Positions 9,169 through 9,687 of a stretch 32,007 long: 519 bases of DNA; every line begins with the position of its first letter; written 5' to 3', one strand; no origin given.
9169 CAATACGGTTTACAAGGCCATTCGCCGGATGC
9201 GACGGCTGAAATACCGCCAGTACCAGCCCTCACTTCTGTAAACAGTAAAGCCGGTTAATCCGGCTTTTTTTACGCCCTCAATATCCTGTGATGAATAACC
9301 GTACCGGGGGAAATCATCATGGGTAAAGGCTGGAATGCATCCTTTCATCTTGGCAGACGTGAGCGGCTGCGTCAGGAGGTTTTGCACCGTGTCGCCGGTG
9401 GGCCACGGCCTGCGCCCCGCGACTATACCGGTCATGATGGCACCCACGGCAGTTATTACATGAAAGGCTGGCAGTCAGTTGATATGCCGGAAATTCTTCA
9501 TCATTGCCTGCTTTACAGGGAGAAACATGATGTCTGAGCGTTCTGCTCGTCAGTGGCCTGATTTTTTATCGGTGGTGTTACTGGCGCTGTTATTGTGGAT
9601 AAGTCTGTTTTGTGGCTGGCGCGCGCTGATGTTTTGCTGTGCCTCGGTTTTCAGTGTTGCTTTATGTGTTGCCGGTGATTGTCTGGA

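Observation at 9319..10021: Middle operon carries uncharacterised membrane proteins upstream of C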

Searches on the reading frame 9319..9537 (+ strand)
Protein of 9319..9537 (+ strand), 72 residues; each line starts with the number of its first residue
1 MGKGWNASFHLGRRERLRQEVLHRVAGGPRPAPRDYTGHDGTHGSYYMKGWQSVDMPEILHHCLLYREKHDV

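Call 4: search_protein_families(library=pfam, proteins=[window:9319-9537:+], max_evalue=1)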
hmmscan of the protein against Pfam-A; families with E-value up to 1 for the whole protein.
window:9319-9537:+ (72 aa): 0 families

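Call 5: search_protein_families(library=phrogs, proteins=[window:9319-9537:+], max_evalue=1)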
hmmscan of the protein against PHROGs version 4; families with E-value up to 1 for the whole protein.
window:9319-9537:+ (72 aa): 1 family
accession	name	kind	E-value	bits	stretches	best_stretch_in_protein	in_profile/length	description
phrog_2121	-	unknown function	3.8e-36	126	1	1-71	3-73/284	-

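Call 27: find_homologous_proteins(query=window:9319-9534:+)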
Query window:9319-9534:+ (72 aa): 11 proteins with E <= 0.001 among 12 candidates.
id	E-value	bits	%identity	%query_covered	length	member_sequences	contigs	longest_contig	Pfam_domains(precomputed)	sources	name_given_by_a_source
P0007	3.2e-41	156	93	100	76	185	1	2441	PF26867.1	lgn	-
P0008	5.7e-29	117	98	72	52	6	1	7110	PF26867.1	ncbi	ncbi:hypothetical protein AACN66_004891, partial [Escherichia coli]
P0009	8.3e-28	114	67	100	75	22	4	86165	PF26867.1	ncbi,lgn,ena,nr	ncbi:TPA: hypothetical protein OND32_002408 [Enterobacter asburiae]|nr:hypothetical protein [Enterob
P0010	1.3e-27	113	68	100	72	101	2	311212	PF26867.1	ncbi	ncbi:TPA: hypothetical protein ACXE8V_000174 [Pluralibacter gergoviae]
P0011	1.8e-26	109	67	100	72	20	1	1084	PF26867.1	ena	-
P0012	7.6e-26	107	67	100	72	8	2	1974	PF26867.1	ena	-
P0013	2.9e-25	106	65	100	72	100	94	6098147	PF26867.1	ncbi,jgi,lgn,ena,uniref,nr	ncbi:hypothetical protein AB8Q38_03330 [Klebsiella quasipneumoniae]|uniref:Mu prophage protein n=1 T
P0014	4.2e-25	105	65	100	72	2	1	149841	PF26867.1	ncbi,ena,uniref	ncbi:hypothetical protein ACOY74_09160 [Enterobacter roggenkampii]|uniref:hypothetical protein n=1 T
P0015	5.8e-25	105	64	100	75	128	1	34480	PF26867.1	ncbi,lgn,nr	ncbi:hypothetical protein AT846_003426 [Escherichia coli]|nr:hypothetical protein [Escherichia coli]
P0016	2.2e-24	103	68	96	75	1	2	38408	PF26867.1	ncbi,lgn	ncbi:TPA: hypothetical protein ACNV1G_004551 [Citrobacter amalonaticus]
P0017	4.3e-16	76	97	51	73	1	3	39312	PF26867.1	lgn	-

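Call 28: search_protein_families(library=ncbifam, proteins=[window:9319-9537:+], max_evalue=1)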
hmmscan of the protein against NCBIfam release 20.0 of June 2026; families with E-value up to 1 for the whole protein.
window:9319-9537:+ (72 aa): 0 families

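Call 29: search_protein_families(library=padloc, proteins=[window:9319-9537:+], max_evalue=1)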
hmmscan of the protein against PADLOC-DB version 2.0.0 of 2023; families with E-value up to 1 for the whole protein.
window:9319-9537:+ (72 aa): 0 families

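Call 31: find_encoding_contigs(protein=P0013, flank=3000, max_places=4)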
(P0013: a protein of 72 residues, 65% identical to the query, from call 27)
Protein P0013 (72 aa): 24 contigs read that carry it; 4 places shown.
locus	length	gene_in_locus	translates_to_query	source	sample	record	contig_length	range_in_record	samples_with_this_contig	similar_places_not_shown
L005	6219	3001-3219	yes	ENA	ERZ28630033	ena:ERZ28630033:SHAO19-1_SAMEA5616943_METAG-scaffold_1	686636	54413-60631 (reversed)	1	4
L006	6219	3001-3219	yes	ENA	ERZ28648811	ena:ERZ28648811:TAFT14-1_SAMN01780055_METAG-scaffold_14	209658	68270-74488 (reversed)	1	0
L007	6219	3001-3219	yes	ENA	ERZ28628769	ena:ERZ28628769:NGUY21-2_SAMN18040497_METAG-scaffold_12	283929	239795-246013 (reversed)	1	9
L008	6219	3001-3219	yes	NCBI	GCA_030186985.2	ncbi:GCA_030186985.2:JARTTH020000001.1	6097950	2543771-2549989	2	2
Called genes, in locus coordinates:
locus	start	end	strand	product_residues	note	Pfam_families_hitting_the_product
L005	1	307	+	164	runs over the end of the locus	-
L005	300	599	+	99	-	-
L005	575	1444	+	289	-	PF06252:GemA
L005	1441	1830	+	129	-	PF08765:Mor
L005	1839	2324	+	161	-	-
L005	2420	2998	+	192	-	PF05838:Glyco_hydro_108, PF09374:PG_binding_3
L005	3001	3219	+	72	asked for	PF26867:Phage_Mu_gp18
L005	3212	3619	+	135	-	-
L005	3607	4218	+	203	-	-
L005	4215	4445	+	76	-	PF01258:zf-dskA_traR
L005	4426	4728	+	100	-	PF10805:DUF2730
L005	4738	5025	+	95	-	-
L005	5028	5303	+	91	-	-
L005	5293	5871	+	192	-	PF11985:Phage_Mu_Gp27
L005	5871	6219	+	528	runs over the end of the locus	PF03237:Terminase_6N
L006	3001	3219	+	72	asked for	PF26867:Phage_Mu_gp18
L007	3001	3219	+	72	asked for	PF26867:Phage_Mu_gp18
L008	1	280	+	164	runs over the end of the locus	-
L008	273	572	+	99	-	-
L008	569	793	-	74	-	-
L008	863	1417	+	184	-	PF06252:GemA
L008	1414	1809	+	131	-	PF08765:Mor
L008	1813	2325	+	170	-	-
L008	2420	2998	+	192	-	PF05838:Glyco_hydro_108, PF09374:PG_binding_3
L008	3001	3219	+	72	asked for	PF26867:Phage_Mu_gp18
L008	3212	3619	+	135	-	-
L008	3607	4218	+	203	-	-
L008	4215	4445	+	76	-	PF01258:zf-dskA_traR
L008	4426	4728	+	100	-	PF10805:DUF2730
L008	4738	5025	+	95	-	-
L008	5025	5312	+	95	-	-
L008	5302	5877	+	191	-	PF11985:Phage_Mu_Gp27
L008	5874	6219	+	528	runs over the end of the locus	PF03237:Terminase_6N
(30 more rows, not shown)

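Call 32: find_encoding_contigs(protein=P0015, flank=3000, max_places=3)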
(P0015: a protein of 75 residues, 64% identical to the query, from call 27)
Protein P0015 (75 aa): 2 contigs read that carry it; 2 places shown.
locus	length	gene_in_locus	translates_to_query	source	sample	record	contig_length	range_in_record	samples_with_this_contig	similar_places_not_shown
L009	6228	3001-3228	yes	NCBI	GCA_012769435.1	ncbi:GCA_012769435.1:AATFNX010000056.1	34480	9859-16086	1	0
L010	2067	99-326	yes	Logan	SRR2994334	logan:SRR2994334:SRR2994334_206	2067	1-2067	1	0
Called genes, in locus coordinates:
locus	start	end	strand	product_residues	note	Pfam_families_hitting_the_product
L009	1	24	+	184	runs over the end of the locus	-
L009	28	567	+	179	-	PF25754:Gp11_C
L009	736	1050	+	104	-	-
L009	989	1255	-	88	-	-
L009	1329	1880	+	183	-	PF06252:GemA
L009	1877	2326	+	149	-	PF08765:Mor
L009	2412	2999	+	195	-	PF05838:Glyco_hydro_108, PF09374:PG_binding_3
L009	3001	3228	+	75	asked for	PF26867:Phage_Mu_gp18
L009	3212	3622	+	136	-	-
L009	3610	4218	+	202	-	-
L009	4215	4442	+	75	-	PF01258:zf-dskA_traR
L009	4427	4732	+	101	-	PF10805:DUF2730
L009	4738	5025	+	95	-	-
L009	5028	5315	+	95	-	-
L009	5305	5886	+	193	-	PF11985:Phage_Mu_Gp27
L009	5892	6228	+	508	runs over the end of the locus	PF03237:Terminase_6N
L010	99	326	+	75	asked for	PF26867:Phage_Mu_gp18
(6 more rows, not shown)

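Call 36: search_protein_families(library=pfam, proteins=[L008:3212-3619:+, L008:3607-4218:+, L008:1813-2325:+, L009:3212-3622:+, L009:3610-4218:+, L008:4215-4445:+], max_evalue=1)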
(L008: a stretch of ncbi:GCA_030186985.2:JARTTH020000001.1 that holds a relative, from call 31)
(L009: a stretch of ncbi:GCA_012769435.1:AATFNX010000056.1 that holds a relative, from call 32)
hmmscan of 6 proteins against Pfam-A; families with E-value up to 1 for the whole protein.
L008:3212-3619:+ (135 aa): 0 families

L008:3607-4218:+ (203 aa): 1 family
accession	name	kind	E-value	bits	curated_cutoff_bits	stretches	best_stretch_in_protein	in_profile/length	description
PF11351.13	GTA_holin_3TM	-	0.0065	17.4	24.8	1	67-170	28-112/123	Holin of 3TMs, for gene-transfer release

L008:1813-2325:+ (170 aa): 0 families

L009:3212-3622:+ (136 aa): 3 families
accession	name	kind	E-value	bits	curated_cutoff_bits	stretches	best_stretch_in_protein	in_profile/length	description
PF11239.13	DUF3040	-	0.12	13.1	24.7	1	75-109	36-68/84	Protein of unknown function (DUF3040)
PF04835.17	Pox_A9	-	0.13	12.8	22.8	1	72-105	15-48/53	A9 protein conserved region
PF12725.13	DUF3810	-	0.99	9.2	28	0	33-108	13-89/311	Protein of unknown function (DUF3810)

L009:3610-4218:+ (202 aa): 1 family
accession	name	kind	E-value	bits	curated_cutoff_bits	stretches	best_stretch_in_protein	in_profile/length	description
PF11351.13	GTA_holin_3TM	-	0.0027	18.7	24.8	1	69-152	19-100/123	Holin of 3TMs, for gene-transfer release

L008:4215-4445:+ (76 aa): 6 families
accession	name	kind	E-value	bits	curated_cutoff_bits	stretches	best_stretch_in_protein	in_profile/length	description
PF01258.23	zf-dskA_traR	-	9.7e-12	45.1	24.9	1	33-63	2-32/36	Prokaryotic dksA/traR C4-type zinc finger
PF12773.13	DZR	-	0.0013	19.3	27.3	1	29-65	7-34/45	Double zinc ribbon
PF13240.11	Zn_Ribbon_1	-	0.034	14.4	25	1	28-43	7-22/23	zinc-ribbon domain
PF17526.7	DUF5448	-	0.05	14.3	25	1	17-50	57-89/118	Family of unknown function (DUF5448)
PF14354.12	Lar_restr_allev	-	0.097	13.4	28.6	0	18-42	13-33/58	Restriction alleviation protein Lar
PF25207.1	DUF7837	-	0.14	12.6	27.8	0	33-49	4-20/47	Domain of unknown function (DUF7837)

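Call 37: search_protein_families(library=phrogs, proteins=[L008:3212-3619:+, L008:3607-4218:+, L008:1813-2325:+, L009:3212-3622:+, L009:3610-4218:+, L008:2420-2998:+], max_evalue=0.1)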
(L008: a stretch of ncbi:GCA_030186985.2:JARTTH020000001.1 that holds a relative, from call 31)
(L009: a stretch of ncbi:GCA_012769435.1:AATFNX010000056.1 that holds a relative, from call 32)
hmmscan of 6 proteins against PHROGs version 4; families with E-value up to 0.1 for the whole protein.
L008:3212-3619:+ (135 aa): 1 family
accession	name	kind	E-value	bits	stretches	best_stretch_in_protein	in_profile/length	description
phrog_12596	-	unknown function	1.4e-29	103.9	1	19-134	2-119/120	-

L008:3607-4218:+ (203 aa): 7 families
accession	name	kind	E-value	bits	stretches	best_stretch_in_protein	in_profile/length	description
phrog_1544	-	unknown function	3.3e-57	194.4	1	1-200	1-191/200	-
phrog_2121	-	unknown function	8.5e-34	118.3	1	5-199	89-272/284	-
phrog_3427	-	lysis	0.0089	17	1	79-186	32-133/141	holin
phrog_25968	-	unknown function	0.0091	17.3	1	19-51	4-36/58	-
phrog_938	-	lysis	0.034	12.1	1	34-98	711-776/2185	endolysin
phrog_14421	-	unknown function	0.044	14.7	1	44-127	66-150/184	-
phrog_29622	-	unknown function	0.055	15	0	97-124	32-59/75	-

L008:1813-2325:+ (170 aa): 0 families

L009:3212-3622:+ (136 aa): 2 families
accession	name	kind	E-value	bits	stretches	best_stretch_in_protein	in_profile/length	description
phrog_12596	-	unknown function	1.4e-53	181.3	1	17-136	1-120/120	-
phrog_2121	-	unknown function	0.00018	22.1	1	73-123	200-251/284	-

L009:3610-4218:+ (202 aa): 3 families
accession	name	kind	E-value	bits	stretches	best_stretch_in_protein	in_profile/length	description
phrog_1544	-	unknown function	6e-59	200.1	1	1-197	1-190/200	-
phrog_2121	-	unknown function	1.5e-30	107.6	1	7-198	91-273/284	-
phrog_29622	-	unknown function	0.03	15.9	1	72-122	11-59/75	-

L008:2420-2998:+ (192 aa): 5 families
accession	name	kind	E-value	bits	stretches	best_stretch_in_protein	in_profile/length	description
phrog_315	-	lysis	1.2e-50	173.8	1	8-186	334-498/677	endolysin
phrog_12853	-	unknown function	2.2e-14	55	1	13-131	7-129/131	-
phrog_24205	-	unknown function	0.00017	22.5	1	18-33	12-27/45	-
phrog_1224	-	head and packaging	0.0067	16.7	1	103-135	36-68/438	endolysin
phrog_2649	-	lysis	0.014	16.2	1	102-138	206-242/261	endolysin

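Call 40: find_related_loci(query=A1, collection=genome_contigs, flank=4000)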
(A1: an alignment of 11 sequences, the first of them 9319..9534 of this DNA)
Query A1 (72 aa) in genome_contigs; peptide patterns used: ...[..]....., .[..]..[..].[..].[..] (x = any residue, [..] = any of these).
600 stretches matched a pattern (row limit reached: there are more); 6 encode a relative of the query (tblastn E <= 1e-3); 6 distinct loci.
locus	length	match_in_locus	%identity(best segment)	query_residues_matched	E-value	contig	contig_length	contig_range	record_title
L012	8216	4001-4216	68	1-72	3e-32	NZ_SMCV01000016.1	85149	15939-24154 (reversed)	Raoultella sp. BIGb0138 Ga0304797_116, whole genome shotgun sequence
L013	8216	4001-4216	67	1-72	6e-31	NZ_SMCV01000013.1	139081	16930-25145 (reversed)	Raoultella sp. BIGb0138 Ga0304797_113, whole genome shotgun sequence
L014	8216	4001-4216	67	1-72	6e-30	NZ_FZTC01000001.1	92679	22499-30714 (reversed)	Klebsiella grimontii strain 06D021, whole genome shotgun sequence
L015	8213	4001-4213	66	1-71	3e-30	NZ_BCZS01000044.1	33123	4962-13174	Pluralibacter gergoviae ATCC 33028 = NBRC 105706, whole genome shotgun sequence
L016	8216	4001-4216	60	1-72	1e-26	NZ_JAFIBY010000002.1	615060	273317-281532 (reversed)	Serratia sp. PL17 Ga0418748_02, whole genome shotgun sequence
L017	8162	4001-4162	70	1-54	2e-26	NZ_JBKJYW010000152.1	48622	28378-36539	MAG: Serratia sp. (in: enterobacteria) isolate swi_bin.219 k127_9584633, whole genome shotgun sequence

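Call 43: find_related_loci(query=A1, collection=viral_contigs, flank=4000)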
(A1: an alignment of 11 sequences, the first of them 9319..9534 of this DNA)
Query A1 (72 aa) in viral_contigs; peptide patterns used: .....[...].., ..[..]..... (x = any residue, [..] = any of these).
368 stretches matched a pattern; 108 encode a relative of the query (tblastn E <= 1e-3); the best 80 are kept; 80 distinct loci.
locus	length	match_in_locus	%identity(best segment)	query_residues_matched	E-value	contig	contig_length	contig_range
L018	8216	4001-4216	99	1-72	3e-45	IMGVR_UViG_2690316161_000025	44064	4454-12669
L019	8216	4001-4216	99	1-72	3e-45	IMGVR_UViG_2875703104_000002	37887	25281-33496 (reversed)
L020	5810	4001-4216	99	1-72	3e-45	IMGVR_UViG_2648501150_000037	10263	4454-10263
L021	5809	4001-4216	99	1-72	3e-45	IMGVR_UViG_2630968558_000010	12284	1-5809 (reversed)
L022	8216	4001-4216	97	1-72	2e-44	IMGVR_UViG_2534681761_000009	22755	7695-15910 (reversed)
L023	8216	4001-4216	97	1-72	2e-44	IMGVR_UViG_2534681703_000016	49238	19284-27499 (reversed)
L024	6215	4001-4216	97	1-72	2e-44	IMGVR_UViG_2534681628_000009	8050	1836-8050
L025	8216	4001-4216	97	1-72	2e-44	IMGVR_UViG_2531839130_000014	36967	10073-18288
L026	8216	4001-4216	93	1-72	9e-43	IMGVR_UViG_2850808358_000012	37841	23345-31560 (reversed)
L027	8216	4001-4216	93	1-72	9e-43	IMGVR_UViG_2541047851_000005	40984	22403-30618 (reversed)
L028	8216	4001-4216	92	1-72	2e-42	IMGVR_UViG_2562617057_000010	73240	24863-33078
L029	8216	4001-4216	92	1-72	8e-42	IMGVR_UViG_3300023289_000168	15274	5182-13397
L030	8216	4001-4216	89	1-72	3e-40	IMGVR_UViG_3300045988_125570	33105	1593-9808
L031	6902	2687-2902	89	1-72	4e-40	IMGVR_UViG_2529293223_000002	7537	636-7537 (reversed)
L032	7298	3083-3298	85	1-72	3e-38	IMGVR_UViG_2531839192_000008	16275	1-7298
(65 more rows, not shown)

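Call 53: predict_structure(alignment_id=A2)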
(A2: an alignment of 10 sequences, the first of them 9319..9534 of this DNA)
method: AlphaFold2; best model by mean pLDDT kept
length: 72 residues; sequences in the alignment: 10
mean_pLDDT: 85.6   pTM: 0.73
mean pLDDT of the five models: 85.6, 54.8, 53.9, 49.0, 47.0
residues with pLDDT >= 90: 41; 70-90: 21; 50-70: 10; < 50: 0
segments of 3 or more residues with pLDDT < 50: none
pLDDT, mean of each block of 10 residues (from residue 1): 77 94 90 72 83 94 92 75
secondary structure, 60 per line:
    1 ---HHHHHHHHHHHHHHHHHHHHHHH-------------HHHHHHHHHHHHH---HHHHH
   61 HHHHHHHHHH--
elements in order: H4-26 H40-52 H56-70

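Call 54: search_protein_representatives(alignment_id=A2)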
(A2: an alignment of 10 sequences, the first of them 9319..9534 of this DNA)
Query: 10 sequences, 72 profile positions. Proteins with E-value up to 0.001 (for the whole library): 17; up to 1e-10: 6; up to 1e-30: 1. The best 17 are listed.
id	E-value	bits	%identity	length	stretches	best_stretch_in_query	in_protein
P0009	4.3e-43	161.2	-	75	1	1-72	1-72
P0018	2.7e-27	110.6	-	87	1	1-70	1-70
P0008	5.2e-25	103.3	-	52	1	21-72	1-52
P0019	1.7e-16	76.0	-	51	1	1-37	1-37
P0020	2.3e-15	72.4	-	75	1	1-39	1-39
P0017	1.9e-14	69.5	-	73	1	1-36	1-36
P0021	2.7e-10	56.1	-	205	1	1-32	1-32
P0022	5.6e-09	51.9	-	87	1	1-66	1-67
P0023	3.6e-06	42.9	-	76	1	1-61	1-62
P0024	5.5e-06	42.3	-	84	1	1-61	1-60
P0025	8.3e-06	41.7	-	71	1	1-60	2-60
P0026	2.9e-05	40.0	-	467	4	40-69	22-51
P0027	3.5e-04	36.5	-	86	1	1-62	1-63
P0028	3.7e-04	36.5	-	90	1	1-61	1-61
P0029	4.6e-04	36.2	-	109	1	1-59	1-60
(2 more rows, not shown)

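Call 57: find_encoding_contigs(protein=P0022, flank=4000, max_places=3)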
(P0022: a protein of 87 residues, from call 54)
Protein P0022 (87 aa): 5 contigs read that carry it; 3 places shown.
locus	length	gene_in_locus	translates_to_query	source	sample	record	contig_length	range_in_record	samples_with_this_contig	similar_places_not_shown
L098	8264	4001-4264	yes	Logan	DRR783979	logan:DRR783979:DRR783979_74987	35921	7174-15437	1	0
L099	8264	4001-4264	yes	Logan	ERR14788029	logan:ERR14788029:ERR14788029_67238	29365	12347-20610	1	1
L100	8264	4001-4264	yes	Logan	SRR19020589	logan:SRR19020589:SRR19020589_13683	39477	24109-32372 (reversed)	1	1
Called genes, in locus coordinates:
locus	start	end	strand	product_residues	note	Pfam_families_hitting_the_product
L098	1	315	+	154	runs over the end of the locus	PF06252:GemA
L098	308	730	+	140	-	PF08765:Mor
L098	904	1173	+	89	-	-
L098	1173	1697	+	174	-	-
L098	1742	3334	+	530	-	PF07693:KAP_NTPase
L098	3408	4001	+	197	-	PF05838:Glyco_hydro_108, PF09374:PG_binding_3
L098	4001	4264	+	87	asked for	PF26867:Phage_Mu_gp18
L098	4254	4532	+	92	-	-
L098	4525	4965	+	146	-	PF11351:GTA_holin_3TM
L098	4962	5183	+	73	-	-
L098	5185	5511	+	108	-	PF10805:DUF2730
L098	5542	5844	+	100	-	-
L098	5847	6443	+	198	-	PF11985:Phage_Mu_Gp27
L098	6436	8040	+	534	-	PF03237:Terminase_6N (weak)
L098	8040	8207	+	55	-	-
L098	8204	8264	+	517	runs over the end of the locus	PF06074:Portal_Mu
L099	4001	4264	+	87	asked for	PF26867:Phage_Mu_gp18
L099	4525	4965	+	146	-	PF11351:GTA_holin_3TM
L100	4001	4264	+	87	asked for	PF26867:Phage_Mu_gp18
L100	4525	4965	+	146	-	PF11351:GTA_holin_3TM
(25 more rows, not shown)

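Call 58: find_encoding_contigs(protein=P0018, flank=4000, max_places=3)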
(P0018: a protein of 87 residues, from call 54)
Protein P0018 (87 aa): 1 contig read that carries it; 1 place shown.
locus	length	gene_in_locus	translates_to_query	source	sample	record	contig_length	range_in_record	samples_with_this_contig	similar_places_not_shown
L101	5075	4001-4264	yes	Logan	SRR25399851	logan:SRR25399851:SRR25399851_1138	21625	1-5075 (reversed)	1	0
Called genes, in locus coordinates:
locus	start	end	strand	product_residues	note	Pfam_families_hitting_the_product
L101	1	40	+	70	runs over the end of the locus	-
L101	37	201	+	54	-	-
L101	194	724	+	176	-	PF06252:GemA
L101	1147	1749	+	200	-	PF09669:Phage_pRha, PF13384:HTH_23 (weak), PF13936:HTH_38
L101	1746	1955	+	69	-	-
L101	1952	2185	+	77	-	-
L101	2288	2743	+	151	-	-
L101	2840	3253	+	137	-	PF08765:Mor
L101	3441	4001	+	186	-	PF05838:Glyco_hydro_108, PF09374:PG_binding_3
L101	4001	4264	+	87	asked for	PF26867:Phage_Mu_gp18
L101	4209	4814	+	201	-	-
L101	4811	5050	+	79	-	-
